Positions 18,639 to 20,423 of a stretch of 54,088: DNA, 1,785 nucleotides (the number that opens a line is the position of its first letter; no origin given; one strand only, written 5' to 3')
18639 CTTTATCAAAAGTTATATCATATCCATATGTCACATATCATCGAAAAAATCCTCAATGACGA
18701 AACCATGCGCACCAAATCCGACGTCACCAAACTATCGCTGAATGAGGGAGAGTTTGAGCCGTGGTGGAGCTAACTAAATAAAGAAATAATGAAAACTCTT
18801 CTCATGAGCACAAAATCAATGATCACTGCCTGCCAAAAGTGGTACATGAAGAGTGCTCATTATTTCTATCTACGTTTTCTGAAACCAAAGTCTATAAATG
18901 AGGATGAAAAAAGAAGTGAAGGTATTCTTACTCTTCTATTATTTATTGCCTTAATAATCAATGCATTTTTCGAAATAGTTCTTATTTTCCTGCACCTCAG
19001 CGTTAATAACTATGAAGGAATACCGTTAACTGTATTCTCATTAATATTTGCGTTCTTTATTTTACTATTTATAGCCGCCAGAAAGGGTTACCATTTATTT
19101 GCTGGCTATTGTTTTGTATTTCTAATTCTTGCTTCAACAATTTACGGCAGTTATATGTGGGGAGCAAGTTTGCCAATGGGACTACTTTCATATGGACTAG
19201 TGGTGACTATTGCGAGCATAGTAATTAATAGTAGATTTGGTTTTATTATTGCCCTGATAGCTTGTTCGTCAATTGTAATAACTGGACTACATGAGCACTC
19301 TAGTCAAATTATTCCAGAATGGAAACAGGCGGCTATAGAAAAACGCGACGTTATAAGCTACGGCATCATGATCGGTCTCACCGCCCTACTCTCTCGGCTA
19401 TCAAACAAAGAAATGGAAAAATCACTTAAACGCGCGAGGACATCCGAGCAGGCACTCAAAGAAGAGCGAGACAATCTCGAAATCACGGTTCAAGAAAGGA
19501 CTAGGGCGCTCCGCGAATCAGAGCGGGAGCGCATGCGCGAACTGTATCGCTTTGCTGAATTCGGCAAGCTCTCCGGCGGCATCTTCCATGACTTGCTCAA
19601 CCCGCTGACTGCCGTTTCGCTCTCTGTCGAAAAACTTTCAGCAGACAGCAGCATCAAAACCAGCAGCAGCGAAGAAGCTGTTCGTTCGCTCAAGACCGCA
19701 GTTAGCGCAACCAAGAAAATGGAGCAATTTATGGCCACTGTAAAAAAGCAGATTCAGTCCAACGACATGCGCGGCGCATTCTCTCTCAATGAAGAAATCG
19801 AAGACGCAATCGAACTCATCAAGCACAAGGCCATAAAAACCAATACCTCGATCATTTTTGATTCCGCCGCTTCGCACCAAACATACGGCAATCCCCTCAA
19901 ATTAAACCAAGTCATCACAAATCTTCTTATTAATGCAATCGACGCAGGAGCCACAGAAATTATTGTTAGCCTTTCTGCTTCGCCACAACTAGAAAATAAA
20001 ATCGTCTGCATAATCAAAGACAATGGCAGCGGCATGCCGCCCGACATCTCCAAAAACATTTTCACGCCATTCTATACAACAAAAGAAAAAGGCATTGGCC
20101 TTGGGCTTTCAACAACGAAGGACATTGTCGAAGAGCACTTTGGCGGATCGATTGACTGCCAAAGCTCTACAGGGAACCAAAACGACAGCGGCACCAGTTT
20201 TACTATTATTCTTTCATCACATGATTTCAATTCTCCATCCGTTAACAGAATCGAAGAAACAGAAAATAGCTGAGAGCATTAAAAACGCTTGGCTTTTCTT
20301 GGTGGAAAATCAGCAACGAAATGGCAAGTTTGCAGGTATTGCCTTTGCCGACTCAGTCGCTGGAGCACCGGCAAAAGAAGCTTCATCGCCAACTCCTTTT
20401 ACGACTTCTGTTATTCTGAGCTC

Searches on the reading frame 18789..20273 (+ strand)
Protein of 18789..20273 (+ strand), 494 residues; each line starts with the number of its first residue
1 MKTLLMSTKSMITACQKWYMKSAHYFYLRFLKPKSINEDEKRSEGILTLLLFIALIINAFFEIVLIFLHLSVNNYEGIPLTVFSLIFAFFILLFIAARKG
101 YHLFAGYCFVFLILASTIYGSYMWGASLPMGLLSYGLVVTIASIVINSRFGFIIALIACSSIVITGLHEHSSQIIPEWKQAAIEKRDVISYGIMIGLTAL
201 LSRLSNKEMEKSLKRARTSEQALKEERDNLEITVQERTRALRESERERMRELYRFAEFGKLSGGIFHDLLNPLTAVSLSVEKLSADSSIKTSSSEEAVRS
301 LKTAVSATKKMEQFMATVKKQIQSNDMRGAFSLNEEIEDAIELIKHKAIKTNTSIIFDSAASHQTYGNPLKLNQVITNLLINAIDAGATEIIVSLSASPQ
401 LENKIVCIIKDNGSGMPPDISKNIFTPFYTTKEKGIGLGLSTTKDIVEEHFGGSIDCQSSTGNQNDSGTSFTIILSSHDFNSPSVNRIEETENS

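Call 87: search_protein_families(library=pfam, proteins=[window:18789-20273:+], max_evalue=0.0001)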
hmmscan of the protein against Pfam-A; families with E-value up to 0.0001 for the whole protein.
window:18789-20273:+ (494 aa): 3 families
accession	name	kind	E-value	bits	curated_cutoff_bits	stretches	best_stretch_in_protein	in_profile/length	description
PF02518.31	HATPase_c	-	2.2e-23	83.2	26.4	1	368-475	2-107/111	Histidine kinase-, DNA gyrase B-, and HSP90-like ATPase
PF13589.12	HATPase_c_3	-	1.7e-07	31.8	25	1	372-426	3-55/137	Histidine kinase-, DNA gyrase B-, and HSP90-like ATPase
PF00512.31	HisKA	-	3.1e-05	24.4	26.9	0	263-313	7-52/66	His Kinase A (phospho-acceptor) domain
